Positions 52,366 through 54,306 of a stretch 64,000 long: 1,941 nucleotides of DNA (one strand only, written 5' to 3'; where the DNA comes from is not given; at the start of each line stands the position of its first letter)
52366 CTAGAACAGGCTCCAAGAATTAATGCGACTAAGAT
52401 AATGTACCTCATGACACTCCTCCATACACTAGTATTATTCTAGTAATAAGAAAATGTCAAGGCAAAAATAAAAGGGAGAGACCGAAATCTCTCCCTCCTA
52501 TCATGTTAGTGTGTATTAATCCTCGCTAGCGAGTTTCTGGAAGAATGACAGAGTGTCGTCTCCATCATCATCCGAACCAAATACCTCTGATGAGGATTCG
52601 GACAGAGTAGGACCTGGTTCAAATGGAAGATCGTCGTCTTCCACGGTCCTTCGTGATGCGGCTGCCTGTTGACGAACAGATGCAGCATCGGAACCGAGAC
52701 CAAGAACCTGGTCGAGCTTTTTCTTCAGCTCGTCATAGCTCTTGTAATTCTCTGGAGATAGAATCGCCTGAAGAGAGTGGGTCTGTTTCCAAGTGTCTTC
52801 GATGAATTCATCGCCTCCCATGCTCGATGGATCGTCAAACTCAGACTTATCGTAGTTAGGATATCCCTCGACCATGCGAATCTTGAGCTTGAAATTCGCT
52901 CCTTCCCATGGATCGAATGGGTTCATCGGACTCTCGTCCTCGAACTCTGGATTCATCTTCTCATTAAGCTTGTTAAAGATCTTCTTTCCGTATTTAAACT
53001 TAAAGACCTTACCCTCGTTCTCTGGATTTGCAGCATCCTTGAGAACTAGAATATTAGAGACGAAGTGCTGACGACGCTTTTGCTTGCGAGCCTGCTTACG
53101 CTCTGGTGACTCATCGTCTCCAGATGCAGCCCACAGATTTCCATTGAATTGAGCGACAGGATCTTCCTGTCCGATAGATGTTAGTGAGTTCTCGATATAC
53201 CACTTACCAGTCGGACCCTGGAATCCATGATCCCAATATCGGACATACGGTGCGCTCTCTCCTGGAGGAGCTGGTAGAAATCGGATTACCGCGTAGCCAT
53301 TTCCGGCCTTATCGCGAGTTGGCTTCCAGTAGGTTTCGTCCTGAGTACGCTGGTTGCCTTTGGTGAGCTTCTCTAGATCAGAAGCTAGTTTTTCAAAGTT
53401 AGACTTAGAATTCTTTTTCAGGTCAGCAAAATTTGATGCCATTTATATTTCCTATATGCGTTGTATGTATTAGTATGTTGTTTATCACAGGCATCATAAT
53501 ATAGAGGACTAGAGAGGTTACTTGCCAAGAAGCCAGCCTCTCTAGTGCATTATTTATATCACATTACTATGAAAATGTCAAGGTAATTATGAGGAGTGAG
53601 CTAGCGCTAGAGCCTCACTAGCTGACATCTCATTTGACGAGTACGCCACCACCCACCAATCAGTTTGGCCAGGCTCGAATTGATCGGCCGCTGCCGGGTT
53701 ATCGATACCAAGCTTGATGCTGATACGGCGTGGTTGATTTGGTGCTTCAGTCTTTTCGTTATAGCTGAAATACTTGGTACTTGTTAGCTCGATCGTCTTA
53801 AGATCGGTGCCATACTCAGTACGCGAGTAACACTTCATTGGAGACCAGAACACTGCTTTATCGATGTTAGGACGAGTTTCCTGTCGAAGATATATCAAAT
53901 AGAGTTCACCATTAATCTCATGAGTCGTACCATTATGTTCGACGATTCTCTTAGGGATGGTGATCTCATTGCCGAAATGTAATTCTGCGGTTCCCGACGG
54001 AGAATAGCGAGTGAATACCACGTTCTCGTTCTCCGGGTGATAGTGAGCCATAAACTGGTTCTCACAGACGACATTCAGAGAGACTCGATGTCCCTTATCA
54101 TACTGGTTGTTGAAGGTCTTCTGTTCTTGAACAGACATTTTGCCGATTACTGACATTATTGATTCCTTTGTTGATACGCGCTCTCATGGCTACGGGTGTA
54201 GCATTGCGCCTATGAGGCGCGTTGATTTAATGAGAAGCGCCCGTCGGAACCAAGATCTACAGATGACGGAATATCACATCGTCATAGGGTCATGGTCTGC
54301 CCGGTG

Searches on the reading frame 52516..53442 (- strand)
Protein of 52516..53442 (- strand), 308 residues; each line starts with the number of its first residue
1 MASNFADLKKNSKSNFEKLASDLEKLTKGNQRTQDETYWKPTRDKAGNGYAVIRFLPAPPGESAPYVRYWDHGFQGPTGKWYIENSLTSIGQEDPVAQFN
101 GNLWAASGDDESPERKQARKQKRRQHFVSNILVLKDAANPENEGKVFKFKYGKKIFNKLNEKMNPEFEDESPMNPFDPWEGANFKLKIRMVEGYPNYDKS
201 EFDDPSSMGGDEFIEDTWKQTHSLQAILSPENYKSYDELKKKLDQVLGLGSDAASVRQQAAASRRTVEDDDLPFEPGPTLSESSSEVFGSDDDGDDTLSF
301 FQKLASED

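Call 3: search_protein_families(library=pfam, proteins=[window:52516-53442:-])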
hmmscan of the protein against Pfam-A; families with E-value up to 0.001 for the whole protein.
window:52516-53442:- (308 aa): 1 family
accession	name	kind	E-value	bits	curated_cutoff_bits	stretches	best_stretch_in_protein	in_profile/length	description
PF08804.16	gp32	-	1.3e-42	146.6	26.8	1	47-246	1-207/208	gp32 DNA binding protein like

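Call 4: search_protein_families(library=ncbifam, proteins=[window:52516-53442:-])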
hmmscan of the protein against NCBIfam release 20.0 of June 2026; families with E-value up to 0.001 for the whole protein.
window:52516-53442:- (308 aa): 0 families

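Call 5: search_protein_families(library=phrogs, proteins=[window:52516-53442:-])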
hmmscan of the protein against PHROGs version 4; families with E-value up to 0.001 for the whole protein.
window:52516-53442:- (308 aa): 2 families
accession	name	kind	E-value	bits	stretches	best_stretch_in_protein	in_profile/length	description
phrog_224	-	DNA, RNA and nucleotide metabolism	1.2e-110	371.3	1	4-306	2-317/318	single strand DNA binding protein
phrog_1764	-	unknown function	4.7e-48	165.2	1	18-269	9-261/391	unknown function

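Call 13: search_dna_similar(query=window:52516-53442:-, collection=phages, mode=protein, max_rows=30)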
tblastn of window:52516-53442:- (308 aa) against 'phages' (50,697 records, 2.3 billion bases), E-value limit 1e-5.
Records with a match: 2471; places in all: 2473; records where one place covers at least 80% of the query: 850.
Best place of each record, by identity: <60% 2471.
By first word of the organism name: Escherichia 632; Synechococcus 378; Klebsiella 323; Salmonella 194; Vibrio 138; Shigella 89; Aeromonas 80; Acinetobacter 71; Cyanophage 61; Enterobacter 59; and 52 more.
By host as written in the record: - 450; Escherichia coli 268; Klebsiella pneumoniae 109; Synechococcus 107; Synechococcus sp. 38; Escherichia coli O157:H7 34; Salmonella enterica 29; Synechococcus sp. WH7803 28; and 530 more.
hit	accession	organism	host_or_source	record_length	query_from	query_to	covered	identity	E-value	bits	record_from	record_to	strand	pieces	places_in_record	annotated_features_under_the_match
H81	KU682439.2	Stenotrophomonas phage vB_SmaS-DLP_6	Stenotrophomonas maltophilia D1571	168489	1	307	100%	51.4%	2e-85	285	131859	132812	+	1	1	ssdna binding protein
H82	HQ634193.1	Cyanophage P-RSM6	Prochlorococcus NATL2A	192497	1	308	100%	49.7%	9e-74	251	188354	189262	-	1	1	single-stranded DNA binding protein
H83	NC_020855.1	Cyanophage P-RSM6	Prochlorococcus NATL2A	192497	1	308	100%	49.7%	9e-74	251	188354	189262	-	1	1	single strand DNA binding protein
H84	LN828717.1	Synechococcus phage S-PM2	-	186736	4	308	99%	49.2%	4e-72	247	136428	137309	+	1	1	gp32: ssDNA binding protein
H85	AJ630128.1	Synechococcus phage S-PM2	Synechococcus sp. SynWH7803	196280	4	308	99%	49.2%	4e-72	247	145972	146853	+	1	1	gp32: ssDNA binding protein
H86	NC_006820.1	Synechococcus phage S-PM2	Synechococcus sp. SynWH7803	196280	4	308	99%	49.2%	4e-72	247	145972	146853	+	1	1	gp32: ssDNA binding protein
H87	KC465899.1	Pelagibacter phage HTVC008M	Candidatus Pelagibacter ubique HTCC1062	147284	4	307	99%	49.2%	8e-76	257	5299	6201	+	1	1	single-stranded DNA binding protein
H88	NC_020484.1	Pelagibacter phage HTVC008M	Candidatus Pelagibacter ubique HTCC1062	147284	4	307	99%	49.2%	8e-76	257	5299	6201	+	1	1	single-stranded DNA binding protein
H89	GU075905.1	Prochlorococcus phage P-HM2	Prochlorococcus sp. MED4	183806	4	308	99%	49.0%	2e-72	248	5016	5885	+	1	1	gp32: ssDNA binding protein | hypothetical protein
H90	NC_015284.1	Prochlorococcus phage P-HM2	Prochlorococcus sp. MED4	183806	4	308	99%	49.0%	2e-72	248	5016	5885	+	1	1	gp32: ssDNA binding protein | hypothetical protein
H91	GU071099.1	Prochlorococcus phage P-RSM4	Prochlorococcus sp. MIT9303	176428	4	308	99%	48.7%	2e-75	256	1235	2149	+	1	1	gp32: ssDNA binding protein | hypothetical protein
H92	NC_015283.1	Prochlorococcus phage P-RSM4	Prochlorococcus sp. MIT9303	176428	4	308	99%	48.7%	2e-75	256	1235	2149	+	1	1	gp32: single strand DNA binding protein | hypothetical protein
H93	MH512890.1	Cyanophage S-TIM4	Synechococcus sp. WH8102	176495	4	308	99%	48.7%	2e-75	256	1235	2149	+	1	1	gp32: ssDNA binding protein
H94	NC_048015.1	Cyanophage S-TIM4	Synechococcus sp. WH8102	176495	4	308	99%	48.7%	2e-75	256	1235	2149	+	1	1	gp32: single strand DNA binding protein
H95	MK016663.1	Synechococcus phage S-H68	Synechococcus sp. LTWRED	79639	3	305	98%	48.9%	3e-76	258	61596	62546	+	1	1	single stranded DNA-binding protein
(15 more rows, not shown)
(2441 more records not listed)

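Call 39: get_annotated_region(hit=H81, flank=5000)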
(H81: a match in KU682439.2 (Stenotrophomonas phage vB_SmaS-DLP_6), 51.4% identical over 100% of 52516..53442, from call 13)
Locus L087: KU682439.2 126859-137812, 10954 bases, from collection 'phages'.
description: Stenotrophomonas phage vB_SmaS-DLP_6, complete genome.
organism: Stenotrophomonas phage vB_SmaS-DLP_6 (NCBI taxid 1651816)
taxonomy: Viruses; Duplodnaviria; Heunggongvirae; Uroviricota; Caudoviricetes
host: Stenotrophomonas maltophilia D1571; source: soil; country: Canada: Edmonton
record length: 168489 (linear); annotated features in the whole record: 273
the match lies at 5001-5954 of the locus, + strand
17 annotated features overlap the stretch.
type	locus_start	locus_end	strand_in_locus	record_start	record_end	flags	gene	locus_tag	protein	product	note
CDS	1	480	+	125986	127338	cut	-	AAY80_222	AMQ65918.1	DNA ligase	-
CDS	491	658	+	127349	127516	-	-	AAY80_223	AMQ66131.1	hypothetical protein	-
CDS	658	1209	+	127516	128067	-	-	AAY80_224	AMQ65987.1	Fe(II)-dependent oxygenase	-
CDS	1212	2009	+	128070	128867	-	-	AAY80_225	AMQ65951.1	Ser/Thr phosphatase protein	-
CDS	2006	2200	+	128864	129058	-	-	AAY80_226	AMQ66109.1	hypothetical protein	-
CDS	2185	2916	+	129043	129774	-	-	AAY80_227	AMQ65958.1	hypothetical protein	-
CDS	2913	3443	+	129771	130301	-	-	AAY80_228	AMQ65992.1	hypothetical protein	-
CDS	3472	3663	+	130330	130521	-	-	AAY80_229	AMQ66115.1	hypothetical protein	-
CDS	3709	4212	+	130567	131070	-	-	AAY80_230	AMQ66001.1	hypothetical protein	-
CDS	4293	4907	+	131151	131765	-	-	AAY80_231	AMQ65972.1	DNA helicase loader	-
CDS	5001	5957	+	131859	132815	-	-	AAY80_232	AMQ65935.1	ssdna binding protein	-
CDS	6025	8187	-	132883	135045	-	-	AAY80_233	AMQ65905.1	lysozyme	-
CDS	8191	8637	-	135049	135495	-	-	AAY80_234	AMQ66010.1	hypothetical protein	-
CDS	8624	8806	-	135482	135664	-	-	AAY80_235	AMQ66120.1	baseplate hub assembly catalyst protein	-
CDS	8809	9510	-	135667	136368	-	-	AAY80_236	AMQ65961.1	baseplate hub subunit protein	-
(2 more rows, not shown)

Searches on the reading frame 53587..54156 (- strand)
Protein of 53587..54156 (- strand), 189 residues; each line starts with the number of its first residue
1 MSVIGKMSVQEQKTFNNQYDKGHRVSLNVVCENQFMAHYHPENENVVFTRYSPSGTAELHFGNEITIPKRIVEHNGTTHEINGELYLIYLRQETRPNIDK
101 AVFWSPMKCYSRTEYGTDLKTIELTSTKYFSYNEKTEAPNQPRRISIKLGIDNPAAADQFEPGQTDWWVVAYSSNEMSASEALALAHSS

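Call 3: search_protein_families(library=pfam, proteins=[window:53587-54156:-])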
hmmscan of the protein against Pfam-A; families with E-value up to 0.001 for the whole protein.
window:53587-54156:- (189 aa): 0 families

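Call 4: search_protein_families(library=ncbifam, proteins=[window:53587-54156:-])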
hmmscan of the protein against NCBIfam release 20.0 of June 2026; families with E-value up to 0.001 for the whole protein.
window:53587-54156:- (189 aa): 0 families

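Call 5: search_protein_families(library=phrogs, proteins=[window:53587-54156:-])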
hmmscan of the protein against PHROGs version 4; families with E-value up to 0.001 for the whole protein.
window:53587-54156:- (189 aa): 0 families

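Call 37: search_protein_representatives(protein=window:53587-54156:-)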
Query: 189 residues. Proteins with E-value up to 0.001 (for the whole library): 51; up to 1e-10: 20; up to 1e-30: 2. The best 51 are listed.
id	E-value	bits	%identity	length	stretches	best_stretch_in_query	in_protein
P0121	2.9e-57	209.6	59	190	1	1-188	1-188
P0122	3.7e-39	150.6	44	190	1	1-188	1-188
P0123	3.8e-29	118.0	46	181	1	1-188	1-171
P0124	9.4e-22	93.9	37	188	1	1-188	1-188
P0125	1.2e-20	90.3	37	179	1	1-188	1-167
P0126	6.2e-17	78.2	32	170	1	1-188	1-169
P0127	7.6e-17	77.9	33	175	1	26-188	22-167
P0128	2.2e-16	76.4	35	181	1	24-188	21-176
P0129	4.0e-16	75.6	77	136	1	1-57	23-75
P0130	3.9e-15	72.4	36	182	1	2-188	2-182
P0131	1.9e-14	70.1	39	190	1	2-187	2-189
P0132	1.7e-13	67.0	34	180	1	1-188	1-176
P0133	1.9e-13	66.8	34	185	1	1-188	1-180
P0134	5.3e-13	65.4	37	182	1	1-187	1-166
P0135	1.6e-12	63.9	37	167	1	1-187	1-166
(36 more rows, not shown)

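Call 53: find_homologous_proteins(query=window:53587-54156:-, max_evalue=0.001)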
Query window:53587-54156:- (189 aa): 31 proteins with E <= 0.001 among 50 candidates.
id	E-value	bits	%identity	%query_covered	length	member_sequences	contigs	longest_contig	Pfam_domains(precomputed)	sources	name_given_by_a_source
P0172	1.3e-110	385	89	100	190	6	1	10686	-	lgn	-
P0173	8.2e-101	353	83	100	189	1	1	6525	-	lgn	-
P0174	3.1e-98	345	83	100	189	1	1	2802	-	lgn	-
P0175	2.2e-91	323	77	100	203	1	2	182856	-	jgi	jgi:hypothetical protein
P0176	2.8e-86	306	71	100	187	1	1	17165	-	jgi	jgi:hypothetical protein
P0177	7.4e-85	301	70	100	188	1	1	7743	-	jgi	jgi:hypothetical protein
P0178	5.3e-82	292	69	100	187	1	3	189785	-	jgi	jgi:hypothetical protein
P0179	1.4e-80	287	66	100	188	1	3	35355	-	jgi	jgi:hypothetical protein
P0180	1.9e-69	251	64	99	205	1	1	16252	-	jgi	jgi:hypothetical protein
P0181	2.8e-68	247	62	100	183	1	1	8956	-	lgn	-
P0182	1.2e-64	235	69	81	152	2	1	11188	-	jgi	jgi:hypothetical protein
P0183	1.9e-58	215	58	99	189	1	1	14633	-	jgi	jgi:hypothetical protein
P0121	9.3e-57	210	55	99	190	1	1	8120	-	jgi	jgi:hypothetical protein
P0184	3.4e-53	198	54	99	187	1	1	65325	-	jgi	jgi:hypothetical protein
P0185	3.3e-51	192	52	93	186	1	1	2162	-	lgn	-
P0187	3.1e-49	185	49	100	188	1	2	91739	-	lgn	-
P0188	5.4e-49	184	50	100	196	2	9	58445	-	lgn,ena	-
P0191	1.4e-46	177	48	99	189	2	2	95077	-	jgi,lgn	jgi:hypothetical protein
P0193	2.7e-44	169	46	100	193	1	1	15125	-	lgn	-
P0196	6.4e-34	135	43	99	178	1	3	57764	-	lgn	-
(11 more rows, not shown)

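Call 56: find_encoding_contigs(protein=P0187, flank=5000, max_places=1)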
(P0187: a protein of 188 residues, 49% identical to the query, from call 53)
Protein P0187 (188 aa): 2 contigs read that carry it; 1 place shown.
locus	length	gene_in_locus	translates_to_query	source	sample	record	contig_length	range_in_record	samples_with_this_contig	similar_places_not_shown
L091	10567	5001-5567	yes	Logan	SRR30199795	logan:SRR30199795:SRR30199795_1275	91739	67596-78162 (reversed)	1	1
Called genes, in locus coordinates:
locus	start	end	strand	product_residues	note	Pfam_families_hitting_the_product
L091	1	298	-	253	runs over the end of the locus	-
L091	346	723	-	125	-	-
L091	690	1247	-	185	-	PF18823:InPase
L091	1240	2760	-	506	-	-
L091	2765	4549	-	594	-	PF04860:Phage_portal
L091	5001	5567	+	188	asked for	-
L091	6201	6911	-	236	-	PF00929:RNase_T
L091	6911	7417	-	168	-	-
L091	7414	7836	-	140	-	-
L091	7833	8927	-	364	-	PF06067:DUF932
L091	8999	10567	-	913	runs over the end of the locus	PF05876:GpA_ATPase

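Call 57: find_encoding_contigs(protein=P0191, flank=5000, max_places=1)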
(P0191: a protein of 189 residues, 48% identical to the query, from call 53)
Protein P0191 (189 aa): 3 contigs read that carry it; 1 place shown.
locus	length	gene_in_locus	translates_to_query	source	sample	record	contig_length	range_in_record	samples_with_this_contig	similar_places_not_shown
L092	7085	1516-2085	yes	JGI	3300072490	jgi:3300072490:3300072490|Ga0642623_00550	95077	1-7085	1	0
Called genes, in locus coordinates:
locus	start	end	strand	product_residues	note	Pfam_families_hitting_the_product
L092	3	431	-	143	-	?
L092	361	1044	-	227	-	-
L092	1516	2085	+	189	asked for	-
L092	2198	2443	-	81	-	-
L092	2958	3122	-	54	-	PF02810:SEC-C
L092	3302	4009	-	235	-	PF00929:RNase_T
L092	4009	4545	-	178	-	-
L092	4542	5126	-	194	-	-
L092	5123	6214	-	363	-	PF06067:DUF932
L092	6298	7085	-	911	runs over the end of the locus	PF05876:GpA_ATPase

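Call 64: predict_structure(alignment_id=A2)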
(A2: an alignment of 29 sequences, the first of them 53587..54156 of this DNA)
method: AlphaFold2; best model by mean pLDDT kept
length: 189 residues; sequences in the alignment: 29
mean_pLDDT: 92.3   pTM: 0.87
mean pLDDT of the five models: 92.3, 87.1, 86.7, 86.3, 84.2
residues with pLDDT >= 90: 140; 70-90: 49; 50-70: 0; < 50: 0
segments of 3 or more residues with pLDDT < 50: none
pLDDT, mean of each block of 10 residues (from residue 1): 94 90 95 82 86 92 92 91 95 95 97 92 94 88 96 93 97 94 90
secondary structure, 60 per line:
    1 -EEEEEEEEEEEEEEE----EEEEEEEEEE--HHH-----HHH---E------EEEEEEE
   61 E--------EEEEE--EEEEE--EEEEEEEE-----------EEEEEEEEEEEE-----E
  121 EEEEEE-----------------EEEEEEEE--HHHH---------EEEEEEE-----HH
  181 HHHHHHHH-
elements in order: E2-16 E21-30 E54-61 E70-74 E77-81 E84-91 E103-114 E120-126 E144-151 H154-157 E167-173 H179-188

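Call 67: fold_search(model_id=the predicted structure, library=pdb)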
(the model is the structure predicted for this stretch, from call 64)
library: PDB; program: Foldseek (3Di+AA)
matches with E <= 10: 605; with E <= 0.001: 15
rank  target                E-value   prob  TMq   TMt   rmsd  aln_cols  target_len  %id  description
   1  3hoz_H                1.2e-04  1.00  0.43  0.56   7.7       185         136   10  Complete RNA polymerase II elongation complex IV with a T-U mismatch and a frayed RNA 3'-guanine (released 2009-07-28)
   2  3hou_H                1.3e-04  1.00  0.42  0.56   7.9       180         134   10  Complete RNA polymerase II elongation complex I with a T-U mismatch (released 2009-07-28)
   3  5c4j_H                1.8e-04  1.00  0.38  0.47   8.5       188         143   10  Crystal structure of a transcribing RNA Polymerase II complex reveals a complete transcription bubble (released 2015-08-26)
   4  5c3e_H                2.1e-04  1.00  0.42  0.55   7.3       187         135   10  Crystal structure of a transcribing RNA Polymerase II complex reveals a complete transcription bubble (released 2015-08-26)
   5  3hox_H                2.2e-04  1.00  0.43  0.57   7.6       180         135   10  Complete RNA polymerase II elongation complex V (released 2009-07-28)
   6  2ja5_H                2.8e-04  1.00  0.44  0.59   7.8       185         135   10  CPD lesion containing RNA Polymerase II elongation complex A (released 2007-02-20)
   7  7z0h_H                3.3e-04  1.00  0.45  0.59   7.4       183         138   10  Structure of yeast RNA Polymerase III-Ty1 integrase complex at 2.6 A (focus subunit AC40). (released 2023-04-05)
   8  5fj8_H                3.7e-04  1.00  0.46  0.59   4.3       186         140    9  Cryo-EM structure of yeast RNA polymerase III elongation complex at 3. 9 A (released 2015-11-25)
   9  3gtg_H                4.3e-04  1.00  0.43  0.56   7.9       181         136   11  Backtracked RNA polymerase II complex with 12mer RNA (released 2009-06-09)
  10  2e2i_H                6.1e-04  1.00  0.44  0.60   7.7       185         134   11  RNA polymerase II elongation complex in 5 mM Mg+2 with 2'-dGTP (released 2006-12-19)
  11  4c3h_H                6.4e-04  1.00  0.42  0.56   8.0       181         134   12  Structure of 14-subunit RNA polymerase I at 3.27 A resolution, crystal form C2-93 (released 2013-10-23)
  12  5x4z_H                6.8e-04  1.00  0.44  0.60   7.6       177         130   10  RNA Polymerase II from Komagataella Pastoris (Type-1 crystal) (released 2017-05-17)
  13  5x4z_T                7.2e-04  1.00  0.44  0.60   7.6       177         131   10  RNA Polymerase II from Komagataella Pastoris (Type-1 crystal) (released 2017-05-17)
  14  9mu9_H                7.2e-04  1.00  0.45  0.55   5.5       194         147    9  Structure of a native Drosophila melanogaster Nucleosome Elongation Complex (Pol II EC-nucleosome). Composite map (released 2025-02-19)
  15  5x51_H                9.5e-04  1.00  0.44  0.60   7.6       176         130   10  RNA Polymerase II from Komagataella Pastoris (Type-3 crystal) (released 2017-05-17)
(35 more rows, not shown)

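Call 105: find_encoding_contigs(protein=P0184, flank=1500, max_places=1)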
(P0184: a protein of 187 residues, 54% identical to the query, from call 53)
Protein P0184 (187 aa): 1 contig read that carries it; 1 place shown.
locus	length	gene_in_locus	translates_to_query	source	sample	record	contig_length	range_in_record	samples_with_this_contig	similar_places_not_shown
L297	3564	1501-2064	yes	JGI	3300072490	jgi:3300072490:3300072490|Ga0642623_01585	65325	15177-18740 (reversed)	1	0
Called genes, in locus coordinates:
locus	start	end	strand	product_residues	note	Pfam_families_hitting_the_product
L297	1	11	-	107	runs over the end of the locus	PF01555:N6_N4_Mtase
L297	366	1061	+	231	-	-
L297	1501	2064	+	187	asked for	-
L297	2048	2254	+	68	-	-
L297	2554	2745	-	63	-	-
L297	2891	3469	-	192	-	-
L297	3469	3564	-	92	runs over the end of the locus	-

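Call 106: find_encoding_contigs(protein=P0196, flank=1500, max_places=1)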
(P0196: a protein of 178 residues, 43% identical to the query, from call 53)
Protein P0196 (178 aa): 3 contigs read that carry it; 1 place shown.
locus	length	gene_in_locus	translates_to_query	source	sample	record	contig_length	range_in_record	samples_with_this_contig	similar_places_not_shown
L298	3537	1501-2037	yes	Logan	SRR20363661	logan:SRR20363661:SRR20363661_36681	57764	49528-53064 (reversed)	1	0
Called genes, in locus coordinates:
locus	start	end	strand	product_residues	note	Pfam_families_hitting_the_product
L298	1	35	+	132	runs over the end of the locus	-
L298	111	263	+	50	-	-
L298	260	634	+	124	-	-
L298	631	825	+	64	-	-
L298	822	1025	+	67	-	-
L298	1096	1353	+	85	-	-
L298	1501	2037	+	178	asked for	-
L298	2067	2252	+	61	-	-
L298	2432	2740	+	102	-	-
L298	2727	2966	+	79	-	-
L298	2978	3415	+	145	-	-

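Call 107: find_encoding_contigs(protein=P0188, flank=1500, max_places=1)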
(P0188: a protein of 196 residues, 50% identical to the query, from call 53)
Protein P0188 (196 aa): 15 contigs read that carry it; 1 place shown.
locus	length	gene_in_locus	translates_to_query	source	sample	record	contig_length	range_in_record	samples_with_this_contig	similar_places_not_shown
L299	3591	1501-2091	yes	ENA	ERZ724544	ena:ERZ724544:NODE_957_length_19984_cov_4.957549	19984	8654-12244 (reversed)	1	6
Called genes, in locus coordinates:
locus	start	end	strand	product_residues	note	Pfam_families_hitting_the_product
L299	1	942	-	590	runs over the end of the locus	PF04860:Phage_portal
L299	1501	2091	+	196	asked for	-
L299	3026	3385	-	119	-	-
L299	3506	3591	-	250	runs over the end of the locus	PF00929:RNase_T (weak)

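Call 108: find_encoding_contigs(protein=P0193, flank=1500, max_places=1)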
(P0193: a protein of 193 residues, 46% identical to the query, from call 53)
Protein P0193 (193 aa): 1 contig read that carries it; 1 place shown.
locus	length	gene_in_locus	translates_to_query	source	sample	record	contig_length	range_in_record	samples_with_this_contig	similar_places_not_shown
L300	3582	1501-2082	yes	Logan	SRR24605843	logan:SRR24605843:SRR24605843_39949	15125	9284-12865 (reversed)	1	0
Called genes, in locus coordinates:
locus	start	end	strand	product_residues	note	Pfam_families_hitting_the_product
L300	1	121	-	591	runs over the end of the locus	PF04860:Phage_portal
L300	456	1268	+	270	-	PF01555:N6_N4_Mtase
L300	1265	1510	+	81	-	-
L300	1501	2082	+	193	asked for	-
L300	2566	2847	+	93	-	-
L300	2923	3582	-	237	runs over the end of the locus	PF00929:RNase_T, PF12843:QSregVF_b (faint)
